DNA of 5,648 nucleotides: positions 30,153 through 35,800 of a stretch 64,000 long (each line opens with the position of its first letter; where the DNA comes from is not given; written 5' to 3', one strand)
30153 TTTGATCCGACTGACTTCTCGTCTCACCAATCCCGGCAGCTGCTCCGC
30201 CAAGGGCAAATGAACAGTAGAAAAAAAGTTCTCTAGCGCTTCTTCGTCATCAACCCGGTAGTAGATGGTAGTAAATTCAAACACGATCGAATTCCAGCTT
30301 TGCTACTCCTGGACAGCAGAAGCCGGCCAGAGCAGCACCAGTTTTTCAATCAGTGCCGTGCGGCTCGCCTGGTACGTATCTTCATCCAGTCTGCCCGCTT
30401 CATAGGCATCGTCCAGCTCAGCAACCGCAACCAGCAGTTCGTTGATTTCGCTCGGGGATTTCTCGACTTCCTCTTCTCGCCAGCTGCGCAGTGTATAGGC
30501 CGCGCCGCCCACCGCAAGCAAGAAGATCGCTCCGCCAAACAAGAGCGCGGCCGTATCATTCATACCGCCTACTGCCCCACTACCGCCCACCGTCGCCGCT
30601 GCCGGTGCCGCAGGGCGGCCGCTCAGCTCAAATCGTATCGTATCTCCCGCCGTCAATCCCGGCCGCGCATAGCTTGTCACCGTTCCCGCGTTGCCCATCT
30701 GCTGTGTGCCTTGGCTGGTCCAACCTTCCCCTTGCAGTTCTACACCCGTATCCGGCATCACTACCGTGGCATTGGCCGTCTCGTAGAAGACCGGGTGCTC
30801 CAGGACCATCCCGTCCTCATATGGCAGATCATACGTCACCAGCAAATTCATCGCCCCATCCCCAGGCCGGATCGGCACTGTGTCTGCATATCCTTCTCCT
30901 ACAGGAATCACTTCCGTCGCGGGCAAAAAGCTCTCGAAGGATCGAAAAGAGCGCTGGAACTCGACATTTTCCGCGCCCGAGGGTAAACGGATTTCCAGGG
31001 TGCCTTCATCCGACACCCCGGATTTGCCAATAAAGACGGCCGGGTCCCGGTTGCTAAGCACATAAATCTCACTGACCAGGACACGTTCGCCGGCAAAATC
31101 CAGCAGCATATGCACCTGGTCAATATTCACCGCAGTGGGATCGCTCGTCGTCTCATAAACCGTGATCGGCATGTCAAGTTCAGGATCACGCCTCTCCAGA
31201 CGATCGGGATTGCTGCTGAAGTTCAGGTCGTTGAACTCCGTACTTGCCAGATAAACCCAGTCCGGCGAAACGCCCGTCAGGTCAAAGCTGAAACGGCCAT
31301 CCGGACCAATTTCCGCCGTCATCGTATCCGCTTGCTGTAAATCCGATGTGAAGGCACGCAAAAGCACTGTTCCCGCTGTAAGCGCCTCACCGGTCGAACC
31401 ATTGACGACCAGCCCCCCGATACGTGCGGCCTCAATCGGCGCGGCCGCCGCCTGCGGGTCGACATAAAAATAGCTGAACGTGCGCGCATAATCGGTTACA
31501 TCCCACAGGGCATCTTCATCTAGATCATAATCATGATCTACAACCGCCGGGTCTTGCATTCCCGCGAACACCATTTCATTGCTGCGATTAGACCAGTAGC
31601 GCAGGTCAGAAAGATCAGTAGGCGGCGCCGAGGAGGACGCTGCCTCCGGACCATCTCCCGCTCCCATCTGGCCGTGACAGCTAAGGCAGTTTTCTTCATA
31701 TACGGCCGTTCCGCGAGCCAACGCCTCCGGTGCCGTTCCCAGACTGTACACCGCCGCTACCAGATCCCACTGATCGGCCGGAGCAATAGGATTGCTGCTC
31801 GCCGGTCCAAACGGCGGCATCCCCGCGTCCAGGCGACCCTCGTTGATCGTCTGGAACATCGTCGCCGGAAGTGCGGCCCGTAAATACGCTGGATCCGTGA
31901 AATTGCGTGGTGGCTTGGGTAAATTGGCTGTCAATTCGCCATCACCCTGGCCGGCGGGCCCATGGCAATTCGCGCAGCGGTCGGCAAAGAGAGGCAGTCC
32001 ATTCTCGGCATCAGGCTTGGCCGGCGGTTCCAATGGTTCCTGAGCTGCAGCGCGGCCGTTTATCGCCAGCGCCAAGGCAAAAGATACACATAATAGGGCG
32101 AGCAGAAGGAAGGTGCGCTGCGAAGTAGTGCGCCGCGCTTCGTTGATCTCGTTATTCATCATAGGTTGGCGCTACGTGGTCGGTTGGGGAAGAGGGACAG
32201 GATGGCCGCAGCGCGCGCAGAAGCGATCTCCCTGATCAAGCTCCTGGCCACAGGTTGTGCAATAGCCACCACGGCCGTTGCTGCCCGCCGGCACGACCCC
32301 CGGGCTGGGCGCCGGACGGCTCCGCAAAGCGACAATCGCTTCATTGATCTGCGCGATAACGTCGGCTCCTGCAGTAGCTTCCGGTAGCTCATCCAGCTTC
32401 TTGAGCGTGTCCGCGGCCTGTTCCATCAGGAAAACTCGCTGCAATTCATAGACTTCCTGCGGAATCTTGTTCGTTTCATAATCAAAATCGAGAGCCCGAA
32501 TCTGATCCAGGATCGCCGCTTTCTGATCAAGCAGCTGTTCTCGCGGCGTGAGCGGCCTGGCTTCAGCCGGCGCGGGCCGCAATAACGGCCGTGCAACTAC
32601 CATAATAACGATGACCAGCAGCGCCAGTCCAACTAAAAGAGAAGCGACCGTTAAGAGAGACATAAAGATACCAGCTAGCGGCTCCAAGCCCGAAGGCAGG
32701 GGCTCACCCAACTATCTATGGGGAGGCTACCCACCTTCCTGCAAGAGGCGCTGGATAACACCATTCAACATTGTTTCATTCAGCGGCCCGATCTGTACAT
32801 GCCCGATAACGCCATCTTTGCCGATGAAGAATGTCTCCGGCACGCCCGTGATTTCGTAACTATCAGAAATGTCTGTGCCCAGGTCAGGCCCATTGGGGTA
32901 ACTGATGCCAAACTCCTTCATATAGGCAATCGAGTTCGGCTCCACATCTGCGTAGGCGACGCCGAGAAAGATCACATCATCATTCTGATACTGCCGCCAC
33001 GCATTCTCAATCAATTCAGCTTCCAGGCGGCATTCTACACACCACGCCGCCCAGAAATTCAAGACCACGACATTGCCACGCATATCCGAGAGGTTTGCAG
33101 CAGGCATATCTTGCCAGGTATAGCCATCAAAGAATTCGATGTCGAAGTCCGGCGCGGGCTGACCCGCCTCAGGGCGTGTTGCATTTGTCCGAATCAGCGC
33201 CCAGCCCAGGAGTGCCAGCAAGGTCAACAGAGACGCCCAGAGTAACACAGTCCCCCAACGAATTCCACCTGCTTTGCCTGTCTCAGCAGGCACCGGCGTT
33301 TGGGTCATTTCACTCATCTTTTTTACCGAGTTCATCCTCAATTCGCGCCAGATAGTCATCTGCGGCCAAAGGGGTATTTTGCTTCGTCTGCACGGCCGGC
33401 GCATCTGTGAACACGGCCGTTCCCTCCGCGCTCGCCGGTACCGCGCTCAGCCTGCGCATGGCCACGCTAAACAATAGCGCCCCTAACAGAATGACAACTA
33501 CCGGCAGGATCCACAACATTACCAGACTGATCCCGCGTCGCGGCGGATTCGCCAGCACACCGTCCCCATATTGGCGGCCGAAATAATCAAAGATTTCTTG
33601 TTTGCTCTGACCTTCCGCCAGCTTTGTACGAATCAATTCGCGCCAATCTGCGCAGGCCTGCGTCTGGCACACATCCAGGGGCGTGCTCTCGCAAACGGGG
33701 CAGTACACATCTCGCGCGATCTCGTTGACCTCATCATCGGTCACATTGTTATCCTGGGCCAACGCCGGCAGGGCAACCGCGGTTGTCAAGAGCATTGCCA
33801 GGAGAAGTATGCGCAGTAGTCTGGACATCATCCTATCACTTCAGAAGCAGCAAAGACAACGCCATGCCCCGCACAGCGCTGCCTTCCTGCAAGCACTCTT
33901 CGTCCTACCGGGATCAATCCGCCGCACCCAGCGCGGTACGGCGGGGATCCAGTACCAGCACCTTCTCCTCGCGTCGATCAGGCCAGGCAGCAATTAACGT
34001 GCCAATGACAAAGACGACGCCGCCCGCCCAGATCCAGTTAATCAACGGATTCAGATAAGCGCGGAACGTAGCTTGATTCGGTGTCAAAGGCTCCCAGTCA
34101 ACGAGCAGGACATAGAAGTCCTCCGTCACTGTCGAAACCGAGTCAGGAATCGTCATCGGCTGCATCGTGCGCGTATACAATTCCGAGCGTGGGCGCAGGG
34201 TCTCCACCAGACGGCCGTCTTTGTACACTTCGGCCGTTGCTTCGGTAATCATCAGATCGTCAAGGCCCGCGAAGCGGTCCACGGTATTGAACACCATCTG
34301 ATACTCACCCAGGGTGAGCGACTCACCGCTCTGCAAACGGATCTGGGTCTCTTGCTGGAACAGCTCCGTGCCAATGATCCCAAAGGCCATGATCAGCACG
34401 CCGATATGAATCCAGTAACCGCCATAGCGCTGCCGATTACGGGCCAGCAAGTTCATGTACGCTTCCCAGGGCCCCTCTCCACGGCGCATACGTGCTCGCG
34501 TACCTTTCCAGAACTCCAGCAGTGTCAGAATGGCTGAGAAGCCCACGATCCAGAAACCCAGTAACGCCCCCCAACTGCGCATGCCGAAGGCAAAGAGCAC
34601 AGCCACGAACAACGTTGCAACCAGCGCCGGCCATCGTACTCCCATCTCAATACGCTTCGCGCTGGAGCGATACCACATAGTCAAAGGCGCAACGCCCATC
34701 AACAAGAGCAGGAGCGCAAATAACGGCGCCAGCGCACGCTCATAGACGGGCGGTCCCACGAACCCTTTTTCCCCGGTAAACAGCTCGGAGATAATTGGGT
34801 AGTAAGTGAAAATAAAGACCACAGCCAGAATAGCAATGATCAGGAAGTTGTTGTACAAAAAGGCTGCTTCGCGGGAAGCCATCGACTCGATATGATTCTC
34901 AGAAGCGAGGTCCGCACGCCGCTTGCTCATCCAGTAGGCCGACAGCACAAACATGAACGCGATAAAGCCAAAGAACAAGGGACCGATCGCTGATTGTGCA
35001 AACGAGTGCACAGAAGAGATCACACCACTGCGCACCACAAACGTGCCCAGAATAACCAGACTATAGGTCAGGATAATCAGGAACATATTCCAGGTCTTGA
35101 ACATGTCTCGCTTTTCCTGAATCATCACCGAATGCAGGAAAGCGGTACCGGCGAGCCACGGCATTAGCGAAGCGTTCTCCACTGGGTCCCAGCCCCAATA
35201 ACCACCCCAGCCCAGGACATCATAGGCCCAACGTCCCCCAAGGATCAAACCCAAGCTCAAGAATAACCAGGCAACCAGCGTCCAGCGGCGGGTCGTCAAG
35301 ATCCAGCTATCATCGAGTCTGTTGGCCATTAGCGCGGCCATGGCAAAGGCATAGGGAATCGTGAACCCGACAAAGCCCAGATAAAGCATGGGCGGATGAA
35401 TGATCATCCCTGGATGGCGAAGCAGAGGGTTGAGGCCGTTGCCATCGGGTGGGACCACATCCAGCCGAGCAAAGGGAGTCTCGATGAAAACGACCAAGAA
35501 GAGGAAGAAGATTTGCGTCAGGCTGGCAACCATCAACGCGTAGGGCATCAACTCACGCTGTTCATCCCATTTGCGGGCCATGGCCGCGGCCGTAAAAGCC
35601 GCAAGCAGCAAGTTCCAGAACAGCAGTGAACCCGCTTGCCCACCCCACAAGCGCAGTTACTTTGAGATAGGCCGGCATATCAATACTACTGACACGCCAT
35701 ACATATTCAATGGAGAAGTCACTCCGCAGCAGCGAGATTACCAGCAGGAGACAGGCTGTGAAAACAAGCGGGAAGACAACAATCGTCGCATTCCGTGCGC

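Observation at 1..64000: Highly iterated 8-bp palindrome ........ (about 46 exact copies, roughly 1-3 expected)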

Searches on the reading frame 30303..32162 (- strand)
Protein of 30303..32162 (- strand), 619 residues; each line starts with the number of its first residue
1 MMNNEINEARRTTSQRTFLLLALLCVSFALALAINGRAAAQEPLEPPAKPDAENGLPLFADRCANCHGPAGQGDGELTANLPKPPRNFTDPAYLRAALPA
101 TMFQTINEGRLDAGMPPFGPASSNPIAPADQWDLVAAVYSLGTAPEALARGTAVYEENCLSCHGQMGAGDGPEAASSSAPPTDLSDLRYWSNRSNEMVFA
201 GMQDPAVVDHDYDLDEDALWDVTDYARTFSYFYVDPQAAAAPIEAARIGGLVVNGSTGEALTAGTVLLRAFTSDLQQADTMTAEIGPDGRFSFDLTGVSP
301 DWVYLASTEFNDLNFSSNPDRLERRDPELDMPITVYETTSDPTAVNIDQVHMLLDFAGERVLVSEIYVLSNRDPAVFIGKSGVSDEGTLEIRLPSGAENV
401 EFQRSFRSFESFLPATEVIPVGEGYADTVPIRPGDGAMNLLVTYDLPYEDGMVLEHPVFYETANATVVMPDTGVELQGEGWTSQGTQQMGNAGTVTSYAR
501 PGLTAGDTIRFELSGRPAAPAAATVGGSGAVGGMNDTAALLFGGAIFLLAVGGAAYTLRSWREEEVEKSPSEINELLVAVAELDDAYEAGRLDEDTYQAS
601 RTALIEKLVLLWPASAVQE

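Call 7: search_protein_families(library=ncbifam, proteins=[window:30303-32162:-], max_evalue=1e-10)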
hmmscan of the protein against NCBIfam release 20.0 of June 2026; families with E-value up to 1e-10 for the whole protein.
window:30303-32162:- (619 aa): 2 families
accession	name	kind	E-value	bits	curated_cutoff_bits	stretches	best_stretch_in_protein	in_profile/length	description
TIGR00782.1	ccoP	equivalog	1.3e-11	44.3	179.95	0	49-123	200-267/285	cytochrome-c oxidase, cbb3-type subunit III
NF033864.1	cytochrome579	equivalog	9.3e-11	41.8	280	0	60-143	59-141/179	cytochrome 579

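Call 75: search_protein_families(library=pfam, proteins=[window:30303-32162:-], max_evalue=0.0001)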
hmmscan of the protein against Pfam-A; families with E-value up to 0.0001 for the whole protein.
window:30303-32162:- (619 aa): 2 families
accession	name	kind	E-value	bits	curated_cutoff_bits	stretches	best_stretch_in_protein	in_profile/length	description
PF13442.11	Cytochrome_CBB3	-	9.6e-17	61.5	27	2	51-120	2-53/68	Cytochrome C oxidase, cbb3-type, subunit III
PF00034.26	Cytochrom_C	-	1.1e-14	56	21.3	2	149-227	2-87/90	Cytochrome c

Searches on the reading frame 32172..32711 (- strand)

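Call 75: search_protein_families(library=pfam, proteins=[window:32172-32711:-], max_evalue=0.0001)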
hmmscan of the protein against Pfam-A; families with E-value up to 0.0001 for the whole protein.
window:32172-32711:- (179 aa): 1 family
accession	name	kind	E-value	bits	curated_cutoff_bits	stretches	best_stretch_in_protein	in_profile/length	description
PF13240.11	Zn_Ribbon_1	-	8.1e-08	32.3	25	1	150-172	1-23/23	zinc-ribbon domain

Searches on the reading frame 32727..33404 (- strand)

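Call 74: search_protein_families(library=pfam, proteins=[window:32727-33404:-], max_evalue=0.0001)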
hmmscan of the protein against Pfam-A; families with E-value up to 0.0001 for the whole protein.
window:32727-33404:- (225 aa): 4 families
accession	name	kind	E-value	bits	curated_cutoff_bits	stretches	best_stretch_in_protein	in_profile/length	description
PF00578.27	AhpC-TSA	-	1.7e-17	64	26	1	81-202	2-123/124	AhpC/TSA family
PF08534.16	Redoxin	-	1.1e-15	58.2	26.6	1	80-211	2-139/148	Redoxin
PF13905.12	Thioredoxin_8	-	3.8e-08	34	27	1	110-198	1-92/94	Thioredoxin-like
PF00085.26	Thioredoxin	-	6.4e-07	29.8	23.5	1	111-151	19-58/103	Thioredoxin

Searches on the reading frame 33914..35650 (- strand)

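Call 7: search_protein_families(library=ncbifam, proteins=[window:33914-35650:-], max_evalue=1e-10)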
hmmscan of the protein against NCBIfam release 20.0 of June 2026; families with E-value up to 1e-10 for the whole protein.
window:33914-35650:- (578 aa): 3 families
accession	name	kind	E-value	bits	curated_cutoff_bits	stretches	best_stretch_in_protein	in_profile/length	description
TIGR00353.1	nrfE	subfamily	2.3e-125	419.7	569.05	1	1-560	36-577/578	heme lyase CcmF/NrfE family subunit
TIGR03145.1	cyt_nit_nrfE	subfamily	1.2e-109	367.8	927.3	1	1-556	88-631/631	heme lyase NrfEFG subunit NrfE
NF007691.0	PRK10369.1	subfamily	3.1e-98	330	394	1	1-562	90-572/573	heme lyase NrfEFG subunit NrfE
